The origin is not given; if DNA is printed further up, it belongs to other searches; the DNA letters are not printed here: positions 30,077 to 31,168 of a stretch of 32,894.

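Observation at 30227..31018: PilZ-acyl carrier protein fusion: a second-messenger receptor domain covalently joined to a phosphopantetheinyl carrier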

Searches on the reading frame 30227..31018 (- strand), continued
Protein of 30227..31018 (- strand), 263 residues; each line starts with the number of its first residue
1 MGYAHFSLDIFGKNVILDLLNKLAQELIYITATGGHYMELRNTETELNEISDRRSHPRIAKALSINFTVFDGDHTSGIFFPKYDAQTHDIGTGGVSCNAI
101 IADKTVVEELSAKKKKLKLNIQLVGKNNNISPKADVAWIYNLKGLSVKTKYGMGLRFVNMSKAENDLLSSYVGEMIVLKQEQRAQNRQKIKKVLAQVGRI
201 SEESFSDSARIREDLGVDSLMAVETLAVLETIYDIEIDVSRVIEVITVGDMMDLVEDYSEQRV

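Call 24: predict_structure(alignment_id=A2)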
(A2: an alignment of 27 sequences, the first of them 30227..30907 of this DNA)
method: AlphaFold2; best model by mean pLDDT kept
length: 226 residues; sequences in the alignment: 27
mean_pLDDT: 76.7   pTM: 0.65
mean pLDDT of the five models: 76.7, 74.9, 73.0, 72.3, 68.2
residues with pLDDT >= 90: 17; 70-90: 161; 50-70: 26; < 50: 22
segments of 3 or more residues with pLDDT < 50: 1-17, 38-40
pLDDT, mean of each block of 10 residues (from residue 1): 31 45 72 58 76 87 85 84 83 89 73 87 89 87 85 85 85 83 78 78 73 82 63
secondary structure, 60 per line:
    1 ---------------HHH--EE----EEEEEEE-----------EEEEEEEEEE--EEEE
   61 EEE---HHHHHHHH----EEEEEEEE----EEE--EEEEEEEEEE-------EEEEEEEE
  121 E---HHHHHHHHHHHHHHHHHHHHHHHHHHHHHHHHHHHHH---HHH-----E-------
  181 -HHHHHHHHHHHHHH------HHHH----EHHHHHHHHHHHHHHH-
elements in order: E27-33 E45-54 E57-63 H67-74 E79-86 E91-93 E96-105 E113-121 H125-161 H182-195 H202-205 H211-225

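Call 28: fold_search(model_id=the predicted structure, library=pdb)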
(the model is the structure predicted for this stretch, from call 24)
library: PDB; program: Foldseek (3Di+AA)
matches with E <= 10: 1297; with E <= 0.001: 45
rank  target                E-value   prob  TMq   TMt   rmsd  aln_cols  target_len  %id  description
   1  5vx6_A                4.0e-06  1.00  0.39  0.42   3.8       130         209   22  Structure of Bacillus subtilis Inhibitor of motility (MotI/DgrA) (released 2017-11-22)
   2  5vx6_B                2.3e-05  1.00  0.39  0.42   3.7       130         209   22  Structure of Bacillus subtilis Inhibitor of motility (MotI/DgrA) (released 2017-11-22)
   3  5y6g                  2.5e-05  1.00  0.40  0.63   4.2       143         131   15  PilZ domain with c-di-GMP of YcgR from Escherichia coli (released 2018-07-18)
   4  5y4r_D                5.9e-05  1.00  0.37  0.67   4.1       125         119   13  Structure of a methyltransferase complex (released 2017-11-29)
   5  5xly_B                6.7e-05  1.00  0.37  0.66   4.3       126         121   13  Crystal structure of CheR1 in complex with c-di-GMP-bound MapZ (released 2017-08-23)
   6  5ej1_A                8.9e-05  1.00  0.35  0.12   3.7       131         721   10  Pre-translocation state of bacterial cellulose synthase (released 2016-03-30)
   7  5y4r_C                9.9e-05  1.00  0.37  0.68   4.0       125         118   12  Structure of a methyltransferase complex (released 2017-11-29)
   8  7mie                  1.2e-04  1.00  0.36  0.34   5.0       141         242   15  Crystal structure of the Borreliella burgdorferi PlzA protein in complex with c-di-GMP (released 2021-06-30)
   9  3gzl                  1.4e-04  1.00  0.32  0.87   1.1        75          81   28  Crystal Structure of holo PfACP Disulfide-Linked Dimer (released 2009-04-21)
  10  5h9g_A                1.4e-04  1.00  0.33  0.90   1.1        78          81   28  apo-ACP from Helicobacter pylori (released 2016-12-28)
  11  4etw_B                1.6e-04  1.00  0.31  0.88   1.2        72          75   29  Structure of the Enzyme-ACP Substrate Gatekeeper Complex Required for Biotin Synthesis (released 2012-10-17)
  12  3ejb_C                2.6e-04  1.00  0.30  0.84   1.1        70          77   30  Crystal Structure of P450BioI in complex with tetradecanoic acid ligated Acyl Carrier Protein (released 2008-10-07)
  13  6u0j_B                2.8e-04  1.00  0.30  0.89   1.1        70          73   30  Crosslinked Crystal Structure of Malonyl-CoA Acyl Carrier Protein Transacylase, FabD, and Acyl Carrier Protein, AcpP (released 2020-07-22)
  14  4ihf_I                3.1e-04  1.00  0.30  0.88   1.2        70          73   30  Chasing Acyl Carrier Protein Through a Catalytic Cycle of Lipid A Production (released 2013-11-13)
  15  4ihf_H                3.1e-04  1.00  0.30  0.87   1.2        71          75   30  Chasing Acyl Carrier Protein Through a Catalytic Cycle of Lipid A Production (released 2013-11-13)
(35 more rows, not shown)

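Call 31: find_related_loci(query=A2, collection=genome_contigs, flank=10000)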
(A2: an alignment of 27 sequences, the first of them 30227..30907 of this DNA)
Query A2 (226 aa) in genome_contigs; peptide patterns used: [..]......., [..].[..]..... (x = any residue, [..] = any of these).
193 stretches matched a pattern; 63 encode a relative of the query (tblastn E <= 1e-3); 63 distinct loci.
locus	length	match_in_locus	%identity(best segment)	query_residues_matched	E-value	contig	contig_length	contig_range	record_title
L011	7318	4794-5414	52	15-221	2e-74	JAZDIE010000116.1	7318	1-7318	MAG: Pseudomonadota bacterium isolate MEGAHIT-group-0.385 k141_9887184, whole genome shotgun sequence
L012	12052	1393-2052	46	5-225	1e-59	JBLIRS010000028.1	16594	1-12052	MAG: bacterium isolate MF1_201704_bin_296 MF1_201704_bin_296_scaffold_28, whole genome shotgun sequence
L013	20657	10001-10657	45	6-225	2e-57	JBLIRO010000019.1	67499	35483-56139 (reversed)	MAG: bacterium isolate MG1_202111_bin_529 MG1_202111_bin_529_scaffold_19, whole genome shotgun sequence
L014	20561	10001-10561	33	14-225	3e-31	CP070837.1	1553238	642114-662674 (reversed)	MAG: Candidatus Omnitrophota bacterium isolate bin103 chromosome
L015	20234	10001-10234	44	142-219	6e-15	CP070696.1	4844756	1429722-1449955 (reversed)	MAG: Spirochaetaceae bacterium isolate bin59 chromosome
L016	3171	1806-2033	45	150-225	6e-14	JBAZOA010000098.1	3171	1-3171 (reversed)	MAG: Candidatus Omnitrophota bacterium isolate SO_2017_LW4_83 scaffold_63847_c1_LW137-91_2017, whole genome shotgun sequ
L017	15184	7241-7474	41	150-226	1e-13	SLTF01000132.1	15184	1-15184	MAG: Spirochaetales bacterium isolate CSSed165cm_90 CSSed16-5cm-11714, whole genome shotgun sequence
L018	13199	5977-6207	44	150-225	2e-13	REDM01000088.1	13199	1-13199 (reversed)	MAG: Spirochaetaceae bacterium isolate GEM2.Bin30 NODE_6510_length_13199_cov_64.8145, whole genome shotgun sequence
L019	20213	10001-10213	44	149-219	3e-13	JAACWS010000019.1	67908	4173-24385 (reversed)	MAG: Spirochaetales bacterium isolate CG_2015-01t_49_51 CG_2015-01t_curated_scaffold_133, whole genome shotgun sequence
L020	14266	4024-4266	40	145-225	4e-13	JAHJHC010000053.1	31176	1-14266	MAG: Candidatus Omnitrophota bacterium isolate Modern_marine_glass_biofilm.mb.96 Modern_marine_glas.mb.96_k141_352967, w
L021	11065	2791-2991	45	152-218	2e-12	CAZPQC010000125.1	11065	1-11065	MAG TPA_asm: uncultured Spirochaetaceae bacterium isolate binchicken_co34_125 genome assembly, contig: NODE_10270_length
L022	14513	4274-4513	41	147-225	3e-12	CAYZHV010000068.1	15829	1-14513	MAG TPA_asm: uncultured Spirochaetaceae bacterium isolate SRP332253_co1_227 genome assembly, contig: NODE_6177_length_15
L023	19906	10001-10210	43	151-220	4e-12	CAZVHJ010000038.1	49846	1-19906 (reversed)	MAG TPA_asm: uncultured Spirochaetaceae bacterium isolate binchicken_co178_254 genome assembly, contig: NODE_1175_length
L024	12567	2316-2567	33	142-225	4e-12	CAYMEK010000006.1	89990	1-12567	MAG TPA_asm: uncultured Spirochaetaceae bacterium isolate SRP323688_co1_278 genome assembly, contig: NODE_517_length_899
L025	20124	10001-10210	39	150-219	1e-11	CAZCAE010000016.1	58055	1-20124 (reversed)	MAG TPA_asm: uncultured Spirochaeta sp. isolate SRP141376_co3_416 genome assembly, contig: NODE_1239_length_58055_cov_5.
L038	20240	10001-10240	41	147-225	4e-10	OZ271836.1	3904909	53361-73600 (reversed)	MAG: Alkalispirochaeta sp. isolate 2b52b25b-b167-4c55-8f62-08d4b698aa70 genome assembly, chromosome: 1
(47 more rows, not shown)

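Call 34: search_protein_families(library=pfam, proteins=[L014:8934-9950:+, L014:9896-10564:+, L014:10561-11871:+, L014:11880-13409:+, L014:13375-14619:+, L014:14616-15401:+, L014:15401-17539:+, L014:17565-18983:+, L014:7358-7879:+], max_evalue=0.0001)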
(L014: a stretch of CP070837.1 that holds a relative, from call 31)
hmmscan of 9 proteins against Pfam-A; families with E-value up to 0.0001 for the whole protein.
L014:8934-9950:+ (338 aa): 1 family
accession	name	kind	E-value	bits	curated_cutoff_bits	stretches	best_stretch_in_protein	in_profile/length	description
PF06050.19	HGD-D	-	1.2e-82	278.6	28.4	1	2-338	7-342/342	2-hydroxyglutaryl-CoA dehydratase, D-component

L014:9896-10564:+ (222 aa): 2 families
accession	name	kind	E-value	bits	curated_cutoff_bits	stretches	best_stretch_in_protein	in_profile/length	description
PF00550.31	PP-binding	-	2.7e-14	53.6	20.8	1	150-215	3-67/67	Phosphopantetheine attachment site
PF07238.19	PilZ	-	2.7e-07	31.3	22.5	1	37-142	1-101/102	PilZ domain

L014:10561-11871:+ (436 aa): 4 families
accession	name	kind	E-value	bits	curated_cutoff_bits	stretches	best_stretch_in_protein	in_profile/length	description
PF04055.27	Radical_SAM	-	3.2e-15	57.1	29.5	1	178-343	3-166/166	Radical SAM superfamily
PF02310.24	B12-binding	-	3.5e-13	49.9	32.1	1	40-132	14-118/121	B12 binding domain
PF13282.11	DUF4070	-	4.7e-08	33.6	22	1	362-427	1-65/144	Domain of unknown function (DUF4070)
PF19864.5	Radical_SAM_N2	-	7.7e-05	22.6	29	0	62-139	49-126/151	Radical SAM proteins, N-terminal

L014:11880-13409:+ (509 aa): 2 families
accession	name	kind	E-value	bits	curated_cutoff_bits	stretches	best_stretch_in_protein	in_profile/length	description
PF00501.34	AMP-binding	-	4.9e-69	233.4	29.9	1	16-373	10-384/384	AMP-binding enzyme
PF13193.12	AMP-binding_C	-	1.4e-08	36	24.5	1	423-490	1-68/76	AMP-binding enzyme C-terminal domain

L014:13375-14619:+ (414 aa): 1 family
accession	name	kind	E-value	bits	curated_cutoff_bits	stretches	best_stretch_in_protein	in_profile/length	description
PF06050.19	HGD-D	-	5.3e-73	247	28.4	1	61-410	3-342/342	2-hydroxyglutaryl-CoA dehydratase, D-component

L014:14616-15401:+ (261 aa): 1 family
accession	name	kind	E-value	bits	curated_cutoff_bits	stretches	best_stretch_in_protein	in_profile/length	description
PF01869.26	BcrAD_BadFG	-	2.4e-62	211.3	31.5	1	5-253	2-271/271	BadF/BadG/BcrA/BcrD ATPase family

L014:15401-17539:+ (712 aa): 7 families
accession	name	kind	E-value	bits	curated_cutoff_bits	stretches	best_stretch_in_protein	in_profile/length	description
PF02518.31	HATPase_c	-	3.7e-26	92.2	26.4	1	604-710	2-109/111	Histidine kinase-, DNA gyrase B-, and HSP90-like ATPase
PF16927.11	HisKA_7TM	-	4.1e-15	56.7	28.6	1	11-230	2-222/224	N-terminal 7TM region of histidine kinase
PF13185.12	GAF_2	-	4.2e-07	30.7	28.6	1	327-467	3-133/136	GAF domain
PF01590.32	GAF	-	1e-06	29.7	22.4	1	376-467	47-131/133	GAF domain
PF14501.12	HATPase_c_5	-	1.4e-06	28.5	22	1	607-696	5-90/102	GHKL domain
PF13492.12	GAF_3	-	2.2e-06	28.5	27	1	419-467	78-125/129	GAF domain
PF00512.31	HisKA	-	8.6e-05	23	26.9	0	493-555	8-60/66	His Kinase A (phospho-acceptor) domain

L014:17565-18983:+ (472 aa): 9 families
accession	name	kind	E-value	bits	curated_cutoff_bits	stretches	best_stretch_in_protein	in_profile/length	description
PF00158.32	Sigma54_activat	-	1.7e-72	243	20.2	1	143-309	1-167/168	Sigma-54 interaction domain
PF25601.1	AAA_lid_14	-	1.4e-28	99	27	1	315-397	1-83/87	AAA+ ATPase lid domain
PF00072.30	Response_reg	-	8.7e-28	97.2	30.2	1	6-109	1-105/111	Response regulator receiver domain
PF14532.12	Sigma54_activ_2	-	9.5e-22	78.2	25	1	144-314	1-138/138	Sigma-54 interaction domain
PF02954.25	HTH_8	-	3.7e-12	46.2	22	1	422-460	2-40/42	Bacterial regulatory protein, Fis family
PF07728.20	AAA_5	-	2.5e-07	31.2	22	1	167-285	2-123/139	AAA domain (dynein-related subfamily)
PF07724.20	AAA_2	-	4.4e-06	27.3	27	1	164-285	3-125/166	AAA domain (Cdc48 subfamily)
PF01078.27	Mg_chelatase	-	2.7e-05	24.1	20.3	0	226-272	97-143/207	Magnesium chelatase, subunit ChlI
PF00004.35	AAA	-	4.5e-05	24.3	21.2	0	167-287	1-114/131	ATPase family associated with various cellular activities (AAA)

L014:7358-7879:+ (173 aa): 1 family
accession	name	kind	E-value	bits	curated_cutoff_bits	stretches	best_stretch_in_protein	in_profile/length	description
PF18765.7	Polbeta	-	1.9e-06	28.3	26.9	1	94-155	5-70/93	Polymerase beta, Nucleotidyltransferase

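Call 35: search_protein_families(library=pfam, proteins=[L038:5148-8561:+, L038:8558-9946:+, L038:9968-10249:+, L038:10250-11557:+, L038:11562-14063:+, L038:15119-16426:+], max_evalue=0.0001)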
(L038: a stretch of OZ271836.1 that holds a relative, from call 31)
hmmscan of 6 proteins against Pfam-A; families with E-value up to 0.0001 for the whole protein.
L038:5148-8561:+ (1137 aa): 6 families
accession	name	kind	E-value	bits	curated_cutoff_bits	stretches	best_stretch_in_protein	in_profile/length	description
PF07238.19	PilZ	-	3.2e-27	95.3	22.5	2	3-103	1-101/102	PilZ domain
PF13847.12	Methyltransf_31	-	4.8e-10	39.7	27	1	817-874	2-54/145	Methyltransferase domain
PF08242.18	Methyltransf_12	-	2e-09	38.5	30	0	824-873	2-45/98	Methyltransferase domain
PF13489.12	Methyltransf_23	-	2.7e-09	37.4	27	1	801-1118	7-163/164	Methyltransferase domain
PF08241.18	Methyltransf_11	-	5.2e-08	33.9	21.2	0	824-873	2-43/95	Methyltransferase domain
PF13649.12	Methyltransf_25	-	1.7e-07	32.2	27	1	824-871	3-44/97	Methyltransferase domain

L038:8558-9946:+ (462 aa): 1 family
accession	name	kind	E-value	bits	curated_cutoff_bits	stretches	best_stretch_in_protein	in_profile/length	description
PF00501.34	AMP-binding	-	1.4e-47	162.7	29.9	1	28-351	17-384/384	AMP-binding enzyme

L038:9968-10249:+ (93 aa): 1 family
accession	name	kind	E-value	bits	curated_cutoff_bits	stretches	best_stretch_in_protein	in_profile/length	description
PF00550.31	PP-binding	-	7.7e-11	42.5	20.8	1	17-79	2-63/67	Phosphopantetheine attachment site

L038:10250-11557:+ (435 aa): 2 families
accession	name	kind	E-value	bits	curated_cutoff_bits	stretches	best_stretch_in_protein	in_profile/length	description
PF04055.27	Radical_SAM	-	1.1e-13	52.1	29.5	1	180-343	3-165/166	Radical SAM superfamily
PF02310.24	B12-binding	-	3e-12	46.9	32.1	1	54-130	29-116/121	B12 binding domain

L038:11562-14063:+ (833 aa): 5 families
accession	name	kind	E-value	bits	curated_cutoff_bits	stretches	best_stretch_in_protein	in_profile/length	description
PF13487.12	HD_5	-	2.3e-38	132.1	27.2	1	650-811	3-169/170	HD domain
PF00072.30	Response_reg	-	7.9e-31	106.9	30.2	1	509-621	1-111/111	Response regulator receiver domain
PF02518.31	HATPase_c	-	8.5e-30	103.9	26.4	1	325-433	2-109/111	Histidine kinase-, DNA gyrase B-, and HSP90-like ATPase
PF01966.28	HD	-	1.9e-21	77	22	1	662-781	2-116/116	HD domain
PF00512.31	HisKA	-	1.5e-15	57.4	26.9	1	211-277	2-65/66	His Kinase A (phospho-acceptor) domain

L038:15119-16426:+ (435 aa): 4 families
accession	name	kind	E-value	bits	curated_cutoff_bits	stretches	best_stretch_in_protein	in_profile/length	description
PF01053.26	Cys_Met_Meta_PP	-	2.1e-135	451.6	27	1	9-422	2-380/381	Cys/Met metabolism PLP-dependent enzyme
PF00155.27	Aminotran_1_2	-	7e-09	35.8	19.7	1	60-224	39-235/361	Aminotransferase class I and II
PF01041.23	DegT_DnrJ_EryC1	-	4.3e-08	33.2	19.8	1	60-185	22-147/360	DegT/DnrJ/EryC1/StrS aminotransferase family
PF01212.27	Beta_elim_lyase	-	3.8e-06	26.9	27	1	61-313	31-271/288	Beta-eliminating lyase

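Call 48: search_protein_families(library=pfam, proteins=[L020:1422-2492:+, L020:3991-4272:+, L020:6982-8184:+, L020:8200-10389:+, L020:10389-10757:+, L020:10995-11831:+, L020:11824-12936:+, L020:12946-14154:+], max_evalue=0.001)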
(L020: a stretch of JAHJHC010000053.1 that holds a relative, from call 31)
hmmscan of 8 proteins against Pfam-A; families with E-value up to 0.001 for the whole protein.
L020:1422-2492:+ (356 aa): 10 families
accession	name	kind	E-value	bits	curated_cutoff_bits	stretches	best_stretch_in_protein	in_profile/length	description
PF01370.27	Epimerase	-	1.5e-36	126.4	20.9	1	3-231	1-238/240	NAD dependent epimerase/dehydratase family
PF01073.25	3Beta_HSD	-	2.7e-31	109.1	22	1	4-238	1-247/280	3-beta hydroxysteroid dehydrogenase/isomerase family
PF07993.18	NAD_binding_4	-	1.7e-20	73.7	20.1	1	54-186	78-214/258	Male sterility protein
PF16363.11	GDP_Man_Dehyd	-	3.8e-18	66.5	27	1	4-246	1-261/332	GDP-mannose 4,6 dehydratase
PF13460.12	NAD_binding_10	-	4.6e-16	59.7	27.2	1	7-155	1-130/184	NAD(P)H-binding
PF02719.21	Polysacc_synt_2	-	9.9e-16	58.2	20.2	1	3-117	1-128/293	Polysaccharide biosynthesis protein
PF05368.20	NmrA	-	5e-13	49.8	27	1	2-122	4-112/298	NmrA-like family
PF04321.23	RmlD_sub_bind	-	4.1e-10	39.6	27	1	1-158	1-138/287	RmlD substrate binding domain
PF00106.31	adh_short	-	2.9e-05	24.1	26.6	0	3-118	3-137/195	short chain dehydrogenase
PF08659.16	KR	-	4.9e-05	23.8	22.6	1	3-121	3-140/180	KR domain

L020:3991-4272:+ (93 aa): 2 families
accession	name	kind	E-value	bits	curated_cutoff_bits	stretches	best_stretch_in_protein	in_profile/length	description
PF00550.31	PP-binding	-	6.9e-17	61.9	20.8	1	19-85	2-67/67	Phosphopantetheine attachment site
PF23297.2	ACP_SdgA_C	-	0.00016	22.1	27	1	12-92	7-86/95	Highly reducing polyketide synthase sdgA, C-terminal ACP domain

L020:6982-8184:+ (400 aa): 4 families
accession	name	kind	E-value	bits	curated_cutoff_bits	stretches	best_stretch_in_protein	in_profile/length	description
PF00155.27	Aminotran_1_2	-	8.5e-60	203.3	19.7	1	48-390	2-361/361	Aminotransferase class I and II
PF01053.26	Cys_Met_Meta_PP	-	1.6e-07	30.6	27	1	94-223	54-183/381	Cys/Met metabolism PLP-dependent enzyme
PF00266.25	Aminotran_5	-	7.8e-06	25.5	21.5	1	78-218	28-180/371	Aminotransferase class-V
PF01212.27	Beta_elim_lyase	-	1.4e-05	25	27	1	95-270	35-222/288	Beta-eliminating lyase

L020:8200-10389:+ (729 aa): 6 families
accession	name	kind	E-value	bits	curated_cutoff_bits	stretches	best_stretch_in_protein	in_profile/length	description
PF02518.31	HATPase_c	-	1.7e-24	86.8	26.4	1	612-725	3-110/111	Histidine kinase-, DNA gyrase B-, and HSP90-like ATPase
PF16927.11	HisKA_7TM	-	7.7e-17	62.3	28.6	1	10-222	3-222/224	N-terminal 7TM region of histidine kinase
PF13492.12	GAF_3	-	6.6e-09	36.7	27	1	319-464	5-129/129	GAF domain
PF01590.32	GAF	-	3.1e-07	31.4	22.4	1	316-462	2-133/133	GAF domain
PF13185.12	GAF_2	-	4.5e-07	30.6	28.6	1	316-463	4-136/136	GAF domain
PF14501.12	HATPase_c_5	-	8.9e-05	22.8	22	1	618-712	9-92/102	GHKL domain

L020:10389-10757:+ (122 aa): 1 family
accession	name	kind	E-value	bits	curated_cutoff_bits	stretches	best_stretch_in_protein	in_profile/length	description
PF00072.30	Response_reg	-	5.3e-21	75.3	30.2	1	4-115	1-110/111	Response regulator receiver domain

L020:10995-11831:+ (278 aa): 1 family
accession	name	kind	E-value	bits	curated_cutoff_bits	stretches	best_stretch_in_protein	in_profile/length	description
PF00072.30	Response_reg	-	2.4e-24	86.1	30.2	1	5-113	1-110/111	Response regulator receiver domain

L020:11824-12936:+ (370 aa): 4 families
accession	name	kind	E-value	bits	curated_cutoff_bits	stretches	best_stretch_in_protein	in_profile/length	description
PF13487.12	HD_5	-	9.1e-38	130.1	27.2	1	205-353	21-169/170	HD domain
PF01966.28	HD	-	1.1e-20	74.5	22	1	200-323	3-116/116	HD domain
PF01590.32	GAF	-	1.2e-05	26.2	22.4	1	27-160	1-133/133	GAF domain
PF13185.12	GAF_2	-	6.6e-05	23.6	28.6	1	27-161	3-136/136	GAF domain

L020:12946-14154:+ (402 aa): 2 families
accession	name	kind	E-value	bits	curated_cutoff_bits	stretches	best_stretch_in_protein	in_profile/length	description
PF10143.14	PhosphMutase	-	5.7e-58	196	21.5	1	37-207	1-170/170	2,3-bisphosphoglycerate-independent phosphoglycerate mutase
PF01676.23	Metalloenzyme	-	1.8e-44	152.6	24.3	1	1-399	1-248/252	Metalloenzyme superfamily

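Call 56: search_protein_families(library=pfam, proteins=[L003:19736-20693:+], max_evalue=0.001)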
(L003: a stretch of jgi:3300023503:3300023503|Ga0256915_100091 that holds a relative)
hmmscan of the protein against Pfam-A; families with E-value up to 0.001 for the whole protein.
L003:19736-20693:+ (319 aa): 4 families
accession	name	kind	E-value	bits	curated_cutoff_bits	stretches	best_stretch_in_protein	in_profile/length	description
PF13487.12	HD_5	-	2.8e-27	96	27.2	1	153-310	3-154/170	HD domain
PF00072.30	Response_reg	-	7.6e-23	81.2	30.2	1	5-114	2-108/111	Response regulator receiver domain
PF01966.28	HD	-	4.7e-22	78.9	22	1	164-294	1-115/116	HD domain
PF08668.18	HDOD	-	0.00015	21.8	22.9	1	166-218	97-147/196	HDOD domain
